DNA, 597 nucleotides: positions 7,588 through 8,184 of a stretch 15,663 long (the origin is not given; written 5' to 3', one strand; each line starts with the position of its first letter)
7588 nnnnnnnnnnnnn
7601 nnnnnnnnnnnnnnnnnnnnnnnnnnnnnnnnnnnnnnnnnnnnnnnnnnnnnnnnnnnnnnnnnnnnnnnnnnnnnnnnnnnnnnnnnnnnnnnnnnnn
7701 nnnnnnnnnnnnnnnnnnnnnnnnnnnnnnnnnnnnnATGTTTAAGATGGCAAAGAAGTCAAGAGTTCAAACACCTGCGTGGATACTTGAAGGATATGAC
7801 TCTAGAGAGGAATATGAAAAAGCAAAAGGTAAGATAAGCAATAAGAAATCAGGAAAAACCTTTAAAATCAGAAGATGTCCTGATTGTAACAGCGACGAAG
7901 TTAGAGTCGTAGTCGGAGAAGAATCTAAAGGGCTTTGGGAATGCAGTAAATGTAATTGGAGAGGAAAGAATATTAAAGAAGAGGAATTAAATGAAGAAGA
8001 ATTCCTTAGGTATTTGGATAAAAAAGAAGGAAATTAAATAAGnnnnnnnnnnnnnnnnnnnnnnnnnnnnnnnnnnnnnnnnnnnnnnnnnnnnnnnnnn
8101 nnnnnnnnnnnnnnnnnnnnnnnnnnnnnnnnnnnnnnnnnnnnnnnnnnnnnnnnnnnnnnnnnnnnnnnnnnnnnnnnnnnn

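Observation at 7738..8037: Small four-Cys zinc-ribbon gene wedged inside the gyrB-gyrA operon with translational-coupling geometry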

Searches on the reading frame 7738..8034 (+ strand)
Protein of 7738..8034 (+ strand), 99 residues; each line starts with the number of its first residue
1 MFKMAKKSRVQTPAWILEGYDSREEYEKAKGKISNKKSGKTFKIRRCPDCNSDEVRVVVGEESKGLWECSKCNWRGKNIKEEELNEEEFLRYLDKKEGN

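Call 6: search_protein_families(library=pfam, proteins=[window:7738-8034:+], max_evalue=1)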
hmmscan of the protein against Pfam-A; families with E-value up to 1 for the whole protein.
window:7738-8034:+ (99 aa): 10 families
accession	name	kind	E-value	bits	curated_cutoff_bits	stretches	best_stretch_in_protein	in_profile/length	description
PF12760.12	Zn_ribbon_IS1595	-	0.0017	18.7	25.4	1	45-73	19-44/46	Transposase zinc-ribbon domain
PF23733.2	GRXCR1-2_C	-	0.02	15.2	26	0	41-52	26-37/47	GRXCR1/2, C-terminal domain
PF22365.1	PfNDH2_hel_ins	-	0.024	15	27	1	50-95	15-60/65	PfNDH2 helical insertion domain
PF01155.25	HypA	-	0.032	14.7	28.9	1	26-62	64-104/112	Hydrogenase/urease nickel incorporation, metallochaperone, hypA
PF04071.17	zf-like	-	0.043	14.2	27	1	61-85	43-68/82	Cysteine-rich small domain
PF23455.1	DUF7129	-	0.053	13.7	30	0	61-77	6-22/45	Domain of unknown function (DUF7129)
PF00684.25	DnaJ_CXXCXGXG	-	0.059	14.1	32.7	1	38-81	11-56/65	DnaJ central domain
PF19661.4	DUF6164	-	0.071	13.6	27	1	41-74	5-38/116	Family of unknown function (DUF6164)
PF08274.17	Zn_Ribbon_YjdM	-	0.075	13.5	30.8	1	46-72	4-25/30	PhnA Zinc-Ribbon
PF23451.1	Zn_ribbon_PaaD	-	0.099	12.7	27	1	37-73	8-46/53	PaaD zinc beta ribbon domain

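Call 7: search_protein_families(library=ncbifam, proteins=[window:7738-8034:+], max_evalue=10)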
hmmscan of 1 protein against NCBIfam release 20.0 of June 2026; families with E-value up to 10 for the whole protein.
window:7738-8034:+ (99 aa): 11 families
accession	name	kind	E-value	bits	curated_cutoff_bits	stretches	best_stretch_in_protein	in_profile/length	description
NF003058.0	PRK03976.1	equivalog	0.00039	20.3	87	1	43-74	35-62/91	50S ribosomal protein L37ae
NF041909.1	HVO_2753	equivalog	0.0031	17.4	80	1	42-76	24-58/59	HVO_2753 family zinc finger protein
NF011482.0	PRK14892.1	equivalog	0.014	15.3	109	1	30-76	7-52/101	putative transcription elongation factor Elf1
NF041205.1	VdcD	equivalog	0.038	13.9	30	1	47-73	1-27/70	non-oxidative hydroxyarylic acid decarboxylases subunit D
NF011302.0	PRK14714.1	equivalog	0.053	11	1791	1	39-90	700-746/1350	DNA-directed DNA polymerase II large subunit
TIGR00280.1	eL43_euk_arch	equivalog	0.061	13.7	95.8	1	45-73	37-61/92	50S ribosomal protein L37Ae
NF052617.1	slr0373_blue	equivalog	0.061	13.3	100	1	35-54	51-70/113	slr0373 family blue light stress response protein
TIGR02443.1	TIGR02443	equivalog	0.065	13.1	49.45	1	46-79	11-44/59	YheV family putative zinc ribbon protein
NF001976.0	PRK00762.1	equivalog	0.068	12.9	146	1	30-62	78-110/124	hydrogenase maturation nickel metallochaperone HypA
NF002979.0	PRK03681.1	subfamily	0.072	13.3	121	1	41-60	84-103/116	hydrogenase/urease nickel incorporation protein HypA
TIGR00100.1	hypA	equivalog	0.21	11.6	88.1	1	41-62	84-105/116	hydrogenase maturation nickel metallochaperone HypA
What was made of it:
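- On Ribosomal protein eL43 (L37ae): NF003058 scores 20.3 bits against a cut-off of 87 (call 7).
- No helix-turn-helix or known archaeal transcription-factor domain is present (calls 6, 7).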

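Call 8: search_solved_structures(query=window:7738-8034:+, max_evalue=10)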
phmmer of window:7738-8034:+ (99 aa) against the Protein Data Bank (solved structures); distinct sequences matched with E-value up to 10: 11.
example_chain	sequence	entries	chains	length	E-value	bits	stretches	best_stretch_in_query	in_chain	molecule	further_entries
3g4s_Z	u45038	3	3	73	0.035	17.3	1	43-75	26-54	50S ribosomal protein L37Ae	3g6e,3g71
1s72_Z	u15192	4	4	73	0.036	17.2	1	43-75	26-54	50S ribosomal protein L37Ae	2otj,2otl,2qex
1vq4_Z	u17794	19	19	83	0.043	17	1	43-75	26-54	50S ribosomal protein L37Ae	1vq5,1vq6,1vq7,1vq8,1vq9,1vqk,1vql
3cpw_Y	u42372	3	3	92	0.076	16.2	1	44-75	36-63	50S ribosomal protein L37Ae | RPL37AE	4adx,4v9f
2qa4_Z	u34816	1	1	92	0.089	16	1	43-75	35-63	50S ribosomal protein L37Ae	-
3cc2_Z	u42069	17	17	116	0.13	15.5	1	44-75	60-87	50S ribosomal protein L37Ae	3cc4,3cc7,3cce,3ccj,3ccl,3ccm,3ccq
6ydh_A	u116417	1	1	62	0.35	14.1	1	39-76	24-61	DUF1610 domain-containing protein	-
7oqy_Y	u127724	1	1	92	0.39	13.9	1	43-74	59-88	DNA-directed RNA polymerase, subunit M (RpoM-2)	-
6i52_C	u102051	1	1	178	1.4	12.1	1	46-75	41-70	Replication factor A protein 1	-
4v4n_Ai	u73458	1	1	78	1.5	12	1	43-73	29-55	50S ribosomal protein L37AE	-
9e6q_Ai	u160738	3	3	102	2.5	11.3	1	45-73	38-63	Large ribosomal subunit protein eL43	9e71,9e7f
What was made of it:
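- On Ribosomal protein eL43 (L37ae): The best PDB match is E=0.035, over the ribbon only (call 8).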

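Call 9: find_homologous_proteins(query=window:7738-8034:+, max_evalue=0.01)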
Query window:7738-8034:+ (99 aa): 80 proteins with E <= 0.01 among 83 candidates.
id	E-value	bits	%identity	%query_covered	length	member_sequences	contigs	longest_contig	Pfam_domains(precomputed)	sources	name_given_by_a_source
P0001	1.3e-59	216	100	100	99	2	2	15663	-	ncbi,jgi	-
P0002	4.0e-40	154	76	94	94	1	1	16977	-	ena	-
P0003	1.9e-35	139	69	94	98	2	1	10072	-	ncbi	-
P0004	3.1e-35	138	69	92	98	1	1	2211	-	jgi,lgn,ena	-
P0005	4.9e-35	137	69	94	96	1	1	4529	-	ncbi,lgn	-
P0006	2.4e-33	132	67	98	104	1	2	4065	-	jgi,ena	-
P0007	7.1e-33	130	66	97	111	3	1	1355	-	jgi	jgi:hypothetical protein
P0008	7.5e-33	130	65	92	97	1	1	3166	-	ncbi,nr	ncbi:hypothetical protein GOV13_02985 [Candidatus Pacearchaeota archaeon]|nr:hypothetical protein [C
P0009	2.2e-32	129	66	91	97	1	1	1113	-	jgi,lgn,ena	-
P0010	5.0e-32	128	64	94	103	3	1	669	-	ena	-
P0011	5.2e-32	128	67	94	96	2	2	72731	-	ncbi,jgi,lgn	-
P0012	7.3e-32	127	64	94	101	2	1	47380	-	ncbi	-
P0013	1.0e-31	127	65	94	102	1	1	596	-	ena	-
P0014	1.4e-31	126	67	92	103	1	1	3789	-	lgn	-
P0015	1.6e-31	126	63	97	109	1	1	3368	-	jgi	-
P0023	9.8e-31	123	64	91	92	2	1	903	PF05129.19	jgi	jgi:transcription elongation factor Elf1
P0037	2.6e-29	119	61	94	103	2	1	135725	-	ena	-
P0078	1.7e-20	91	46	92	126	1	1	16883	-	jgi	-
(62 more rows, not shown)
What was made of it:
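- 7747..8037 (+): Zinc-ribbon gene (96 aa from ATG 7747; alternative ATG 7738 gives 99 aa and overlaps gyrB by 8 nt). 80 homologues with E<=5e-20 (call 9).
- Checked: It has 80 homologues with E<=5e-20 (call 9).
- Some JGI annotations read 'Elf1' or 'RNA polymerase subunit M' (call 9).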

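Call 11: find_encoding_contigs(protein=P0037, flank=6000, max_places=2)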
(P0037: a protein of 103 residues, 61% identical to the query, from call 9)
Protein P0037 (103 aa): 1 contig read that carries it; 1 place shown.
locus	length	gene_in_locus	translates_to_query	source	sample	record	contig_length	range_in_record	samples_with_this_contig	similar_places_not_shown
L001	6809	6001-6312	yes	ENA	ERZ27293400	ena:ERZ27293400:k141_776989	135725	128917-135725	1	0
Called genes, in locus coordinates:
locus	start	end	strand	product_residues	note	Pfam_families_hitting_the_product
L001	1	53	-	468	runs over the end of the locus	-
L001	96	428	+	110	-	-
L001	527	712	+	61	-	-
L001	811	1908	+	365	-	PF00814:TsaD, PF22521:HypF_C_2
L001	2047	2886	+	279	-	PF01370:Epimerase, PF04321:RmlD_sub_bind, PF02719:Polysacc_synt_2, PF01073:3Beta_HSD, PF16363:GDP_Man_Dehyd, PF07993:NAD_binding_4 (weak)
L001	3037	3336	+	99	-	PF01248:Ribosomal_L7Ae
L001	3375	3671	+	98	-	PF01200:Ribosomal_S28e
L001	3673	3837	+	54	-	PF01246:Ribosomal_L24e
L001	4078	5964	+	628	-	PF02518:HATPase_c, PF00204:DNA_gyraseB, PF01751:Toprim, PF00986:DNA_gyraseB_C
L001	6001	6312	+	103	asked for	-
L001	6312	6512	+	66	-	-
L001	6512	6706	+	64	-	-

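Call 12: find_encoding_contigs(protein=P0078, flank=6000, max_places=2)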
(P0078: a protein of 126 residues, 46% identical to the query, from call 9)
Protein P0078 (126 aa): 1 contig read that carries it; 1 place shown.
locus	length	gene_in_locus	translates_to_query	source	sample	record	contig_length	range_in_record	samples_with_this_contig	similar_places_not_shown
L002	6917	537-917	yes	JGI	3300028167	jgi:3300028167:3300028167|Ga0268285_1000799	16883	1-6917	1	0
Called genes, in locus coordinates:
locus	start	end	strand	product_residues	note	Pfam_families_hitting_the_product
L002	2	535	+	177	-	?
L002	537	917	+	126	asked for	-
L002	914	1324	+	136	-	PF01467:CTP_transf_like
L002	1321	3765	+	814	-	PF00521:DNA_topoisoIV, PF03989:DNA_gyraseA_C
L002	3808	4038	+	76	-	-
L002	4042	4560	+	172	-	-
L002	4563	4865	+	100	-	-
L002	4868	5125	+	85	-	-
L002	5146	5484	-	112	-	-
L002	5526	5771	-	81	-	-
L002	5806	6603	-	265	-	PF12705:PDDEXK_1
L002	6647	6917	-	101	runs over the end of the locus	-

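Call 14: find_related_loci(query=A1, collection=genome_contigs, flank=5000)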
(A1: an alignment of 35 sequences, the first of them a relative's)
Query A1 (99 aa) in genome_contigs; peptide patterns used: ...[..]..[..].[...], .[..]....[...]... (x = any residue, [..] = any of these).
192 stretches matched a pattern; 185 encode a relative of the query (tblastn E <= 1e-3); the best 80 are kept; 80 distinct loci.
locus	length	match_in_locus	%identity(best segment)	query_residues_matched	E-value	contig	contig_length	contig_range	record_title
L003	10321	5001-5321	59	4-96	5e-37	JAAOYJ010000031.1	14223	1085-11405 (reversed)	Candidatus Pacearchaeota archaeon isolate DPANNHV_H1.bin.34 k83_2131322, whole genome shotgun sequence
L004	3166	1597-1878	65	2-96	8e-37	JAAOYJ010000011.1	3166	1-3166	Candidatus Pacearchaeota archaeon isolate DPANNHV_H1.bin.34 k83_562579, whole genome shotgun sequence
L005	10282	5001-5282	64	3-96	6e-37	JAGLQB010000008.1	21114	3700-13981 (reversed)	MAG: Candidatus Pacearchaeota archaeon isolate RS_8_33 ROV157_8.bin.33.fa_8, whole genome shotgun sequence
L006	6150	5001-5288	65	4-96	7e-36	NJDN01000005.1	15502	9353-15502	MAG: Candidatus Pacearchaeota archaeon ex4484_71 ex4484_71_scaffold_1695_length_15502__count_1522, whole genome shotgun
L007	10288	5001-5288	60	1-96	1e-34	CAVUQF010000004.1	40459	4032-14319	MAG: uncultured Nanoarchaeota archaeon isolate MFD01689.bin.1.29 genome assembly, contig: contig_69705, whole genome sho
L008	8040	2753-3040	67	1-96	7e-35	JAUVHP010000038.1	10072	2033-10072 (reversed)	MAG: archaeon isolate CSMAG_405 CSMAG_405_k141_138306_length_10072_cov_9.8915, whole genome shotgun sequence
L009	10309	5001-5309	61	2-96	3e-34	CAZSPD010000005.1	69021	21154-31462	MAG TPA_asm: Candidatus Woesearchaeota archaeon isolate binchicken_co39_584 genome assembly, contig: NODE_848_length_690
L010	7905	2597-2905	59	2-96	2e-33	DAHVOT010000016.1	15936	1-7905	MAG TPA_asm: archaeon isolate clean591 NODE_16_length_15936_cov_6.383315, whole genome shotgun sequence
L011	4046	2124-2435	55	1-96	2e-33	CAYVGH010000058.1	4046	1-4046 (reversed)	MAG TPA_asm: Candidatus Woesearchaeota archaeon isolate binchicken_co181_131 genome assembly, contig: NODE_52453_length_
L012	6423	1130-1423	62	2-96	2e-33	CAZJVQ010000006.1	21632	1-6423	MAG TPA_asm: Candidatus Woesearchaeota archaeon isolate binchicken_co136_21 genome assembly, contig: NODE_1079_length_21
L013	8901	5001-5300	60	1-96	4e-33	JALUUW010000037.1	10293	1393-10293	MAG: Candidatus Pacearchaeota archaeon isolate 128-326_metabat1_scaf2bin.051 128-326_scaffold_3242_c1, whole genome shot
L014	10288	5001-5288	58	3-96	5e-33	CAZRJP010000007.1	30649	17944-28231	MAG TPA_asm: Candidatus Woesearchaeota archaeon isolate SRP141376_co1_55 genome assembly, contig: NODE_3442_length_30649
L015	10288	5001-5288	55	4-96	1e-32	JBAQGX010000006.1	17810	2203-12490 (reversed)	MAG: Candidatus Nanoarchaeia archaeon isolate MFD09594_ilm_asm_bin57 k127_438564, whole genome shotgun sequence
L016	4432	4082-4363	63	3-96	1e-32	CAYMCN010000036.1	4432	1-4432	MAG TPA_asm: Candidatus Woesearchaeota archaeon isolate binchicken_co201_7 genome assembly, contig: NODE_25445_length_44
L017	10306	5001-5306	61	3-96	3e-32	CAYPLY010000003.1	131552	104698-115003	MAG TPA_asm: Candidatus Woesearchaeota archaeon isolate binchicken_co22_156 genome assembly, contig: NODE_119_length_131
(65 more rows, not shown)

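Call 18: search_protein_families(library=pfam, alignment_id=A1, max_evalue=0.01)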
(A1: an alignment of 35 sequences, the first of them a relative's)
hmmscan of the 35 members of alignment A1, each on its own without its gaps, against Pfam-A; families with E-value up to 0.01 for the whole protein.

A. member 1, P0001 (99 aa): 1 family
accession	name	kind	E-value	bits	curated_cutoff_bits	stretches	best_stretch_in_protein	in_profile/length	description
PF12760.12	Zn_ribbon_IS1595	-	0.0017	18.7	25.4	1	45-73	19-44/46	Transposase zinc-ribbon domain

B. families by the number of members that match (of 35 scanned): 16 families
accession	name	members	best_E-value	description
PF12760.12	Zn_ribbon_IS1595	16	2.7e-05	Transposase zinc-ribbon domain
PF05129.18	Zn_ribbon_Elf1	11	9.1e-05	Transcription elongation factor Elf1 like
PF19108.5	DUF5795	3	0.0023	Family of unknown function (DUF5795)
PF22811.2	Zn_ribbon_NrdR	2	0.0012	Transcriptional repressor NrdR-like, N-terminal domain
PF23451.1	Zn_ribbon_PaaD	2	0.0023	PaaD zinc beta ribbon domain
PF07282.18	Cas12f1-like_TNB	2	0.0032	Cas12f1-like, TNB domain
PF01780.25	Ribosomal_L37ae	1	0.0016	Ribosomal L37ae protein family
PF24452.1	DUF7568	1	0.0018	Family of unknown function (DUF7568)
PF03811.18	Zn_ribbon_InsA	1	0.0029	InsA N-terminal domain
PF24451.1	DUF7567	1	0.003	Family of unknown function (DUF7567)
PF14632.11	SPT6_acidic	1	0.0033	Acidic N-terminal SPT6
PF02701.20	Zn_ribbon_Dof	1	0.0056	Dof domain, zinc finger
PF08274.17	Zn_Ribbon_YjdM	1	0.007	PhnA Zinc-Ribbon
PF23455.1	DUF7129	1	0.0077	Domain of unknown function (DUF7129)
PF14354.12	Lar_restr_allev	1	0.0095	Restriction alleviation protein Lar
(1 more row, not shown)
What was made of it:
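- On Elf1 (PF05129 / NF011482): The best Pfam E-value is 9.1e-5, in 11 of 35 members (call 18).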

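Call 21: predict_structure(alignment_id=A1)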
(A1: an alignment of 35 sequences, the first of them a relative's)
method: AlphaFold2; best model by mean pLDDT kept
length: 99 residues; sequences in the alignment: 35
mean_pLDDT: 69.0   pTM: 0.36
mean pLDDT of the five models: 69.0, 68.9, 65.4, 64.8, 64.0
residues with pLDDT >= 90: 0; 70-90: 58; 50-70: 33; < 50: 8
segments of 3 or more residues with pLDDT < 50: 1-4
pLDDT, mean of each block of 10 residues (from residue 1): 51 76 73 53 77 73 72 80 73 61
secondary structure, 60 per line:
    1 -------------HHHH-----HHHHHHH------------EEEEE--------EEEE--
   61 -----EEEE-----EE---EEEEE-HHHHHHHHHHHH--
elements in order: H14-17 H23-29 E42-46 E55-58 E66-69 E80-84 H86-97
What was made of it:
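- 7978..8025 (+): Acidic C-terminal segment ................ (family consensus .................), predicted helix 86-97. AF2 predicts helix H86-97 (call 21).
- The AF2 monomer is only moderately confident (pLDDT 69, call 21). AF2 predicts a zinc-ribbon fold (call 21).
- Tried and rejected: The AF2 monomer has pLDDT 69 (call 21).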

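Call 25: search_protein_representatives(alignment_id=A1)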
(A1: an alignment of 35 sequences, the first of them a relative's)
Query: 35 sequences, 100 profile positions. Proteins with E-value up to 0.001 (for the whole library): 81; up to 1e-10: 36; up to 1e-30: 9. The best 81 are listed.
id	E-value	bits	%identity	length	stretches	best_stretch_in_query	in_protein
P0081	7.9e-42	157.5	-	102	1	3-100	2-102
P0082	6.8e-38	144.9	-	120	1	1-100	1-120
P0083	4.2e-36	139.2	-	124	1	1-96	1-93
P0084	3.3e-34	133.1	-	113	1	1-100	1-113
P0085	1.1e-33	131.4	-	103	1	5-98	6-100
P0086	1.4e-33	131.0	-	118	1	3-100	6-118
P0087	1.6e-33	130.9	-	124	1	2-98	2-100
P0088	4.2e-32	126.3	-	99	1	7-100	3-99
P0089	1.6e-31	124.5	-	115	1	5-100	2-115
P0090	2.6e-30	120.6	-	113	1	5-98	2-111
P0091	3.4e-30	120.2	-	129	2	17-99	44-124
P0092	4.6e-29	116.6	-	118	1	1-99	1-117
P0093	4.5e-27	110.2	-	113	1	1-96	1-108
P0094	6.4e-26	106.5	-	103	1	1-84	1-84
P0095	9.5e-26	106.0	-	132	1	5-98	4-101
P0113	3.3e-14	68.9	-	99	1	30-96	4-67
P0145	2.3e-04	37.4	-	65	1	32-90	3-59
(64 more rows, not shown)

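Call 27: fold_search(model_id=the predicted structure, library=pdb)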
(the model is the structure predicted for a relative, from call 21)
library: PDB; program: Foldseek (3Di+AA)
matches with E <= 10: 149; with E <= 0.001: 0
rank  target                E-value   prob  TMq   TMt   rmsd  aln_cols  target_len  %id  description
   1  1k83_B                3.0e-02  0.95  0.41  0.05   9.9        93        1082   16  Crystal Structure of Yeast RNA Polymerase II Complexed with the Inhibitor Alpha Amanitin (released 2002-02-13)
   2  1i50_B                5.5e-02  0.90  0.41  0.05   9.9        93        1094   16  RNA POLYMERASE II CRYSTAL FORM II AT 2.8 A RESOLUTION (released 2001-04-23)
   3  8tug_B                8.1e-02  0.97  0.44  0.05   6.5        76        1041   16  Cryo-EM structure of CPD-stalled Pol II in complex with Rad26 (engaged state) (released 2024-01-24)
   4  8jh3_B                1.0e-01  0.94  0.41  0.05   6.7        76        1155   17  RNA polymerase II elongation complex containing 40 bp upstream DNA loop, stalled at SHL(-1) of the nucleosome (released 2023-11-29)
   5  1twa_B                1.1e-01  0.77  0.40  0.05   9.5        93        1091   12  RNA polymerase II complexed with ATP (released 2004-11-16)
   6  4x6a_B                1.2e-01  0.92  0.41  0.05   6.2        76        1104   17  Crystal structure of yeast RNA polymerase II encountering oxidative Cyclopurine DNA lesions (released 2015-02-04)
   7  7rim_B                1.2e-01  0.92  0.42  0.05   6.9        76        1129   16  RNA polymerase II elongation complex with hairpin polyamide Py-Im 1, scaffold 1 (released 2022-01-12)
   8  5xog_B                1.4e-01  0.92  0.42  0.05   6.6        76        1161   17  RNA Polymerase II elongation complex bound with Spt5 KOW5 and Elf1 (released 2017-08-16)
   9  7rix_B                1.4e-01  0.90  0.42  0.05   9.3        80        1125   15  RNA polymerase II elongation complex with hairpin polyamide Py-Im 1, scaffold 2 (released 2022-01-12)
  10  1nt9_B                1.5e-01  0.75  0.41  0.05  11.1       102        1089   17  Complete 12-subunit RNA polymerase II (released 2003-04-22)
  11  9mj5_C                1.7e-01  0.84  0.27  0.16   4.4        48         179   29  Catalytic domain of human DNA polymerase alpha in complex with DNA and RPA (released 2025-02-19)
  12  9a6n_B                1.8e-01  0.72  0.26  0.17  14.5        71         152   22  Integrative model of SOJ-NRDR by crosslinking MS and deep learning (released 2024-09-18)
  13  7ui9_B                1.9e-01  0.93  0.48  0.05   8.9        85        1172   15  Core Mediator-PICearly (Copy A) (released 2023-02-15)
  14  8jch_B                1.9e-01  0.89  0.42  0.05   6.7        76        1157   17  Cryo-EM structure of yeast Rat1-bound Pol II pre-termination transcription complex 1 (Pol II Rat1-PTTC1) (released 2024-01-31)
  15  9pd3_N                1.9e-01  0.82  0.28  0.17   4.2        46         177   24  NER dual incision complex - DuIS (released 2026-02-18)
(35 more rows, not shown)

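Call 28: search_solved_structures(query=A1, max_evalue=10)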
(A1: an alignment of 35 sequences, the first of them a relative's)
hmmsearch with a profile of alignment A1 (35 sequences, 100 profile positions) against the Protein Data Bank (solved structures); distinct sequences matched with E-value up to 10: 20.
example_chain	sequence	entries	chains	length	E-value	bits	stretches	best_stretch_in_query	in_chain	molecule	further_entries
8hkx_S27A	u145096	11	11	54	0.081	16.3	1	33-74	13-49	30S ribosomal protein S27ae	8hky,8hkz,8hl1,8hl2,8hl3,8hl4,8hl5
7aoc_I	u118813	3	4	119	0.094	16.1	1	32-74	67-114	DNA-directed RNA polymerase I subunit RPA12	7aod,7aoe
7oqy_Y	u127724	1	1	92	0.12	15.8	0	38-73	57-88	DNA-directed RNA polymerase, subunit M (RpoM-2)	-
6zxw_H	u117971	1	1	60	0.14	15.5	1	36-72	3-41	Uncharacterized protein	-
3qt1_I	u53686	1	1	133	0.17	15.3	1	42-75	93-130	DNA-directed RNA polymerase II subunit RPB9, DNA-directed RNA polymerase III subunit RPC10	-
3pp6_A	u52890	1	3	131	0.2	15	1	11-81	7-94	ReP1-NCXSQ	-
4c2m_I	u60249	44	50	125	0.21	15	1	22-74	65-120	DNA-DIRECTED RNA POLYMERASE I SUBUNIT RPA12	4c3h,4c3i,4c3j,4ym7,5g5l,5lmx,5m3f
3ppt_A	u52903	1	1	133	0.21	15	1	11-81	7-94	ReP1-NCXSQ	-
7ae7_a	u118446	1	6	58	0.43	13.9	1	43-79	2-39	Protein ShdD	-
1x62_A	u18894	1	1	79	0.53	13.7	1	36-82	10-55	C-terminal LIM domain protein 1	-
8hku_L37A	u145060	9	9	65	0.54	13.6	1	25-75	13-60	50S ribosomal protein L37Ae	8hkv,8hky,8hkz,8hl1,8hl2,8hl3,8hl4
7ae4_a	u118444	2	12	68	0.69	13.3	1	43-78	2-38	Protein ShdD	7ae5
9fhl_Y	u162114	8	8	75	0.72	13.2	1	27-74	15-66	Small ribosomal subunit protein eS31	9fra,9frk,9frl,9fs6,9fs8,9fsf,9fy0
5aaq_A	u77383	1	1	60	1.2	12.5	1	40-74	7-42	CALCIUM-BINDING AND COILED-COIL DOMAIN-CONTAINING PROTEIN 2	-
1i3q_I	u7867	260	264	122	1.6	12.1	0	42-61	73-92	DNA-DIRECTED RNA POLYMERASE II 14.2KD POLYPEPTIDE | DNA-directed RNA polymerase II, chain RPB9 | DNA-directed RNA polymerase II 14.2 kDa polypeptide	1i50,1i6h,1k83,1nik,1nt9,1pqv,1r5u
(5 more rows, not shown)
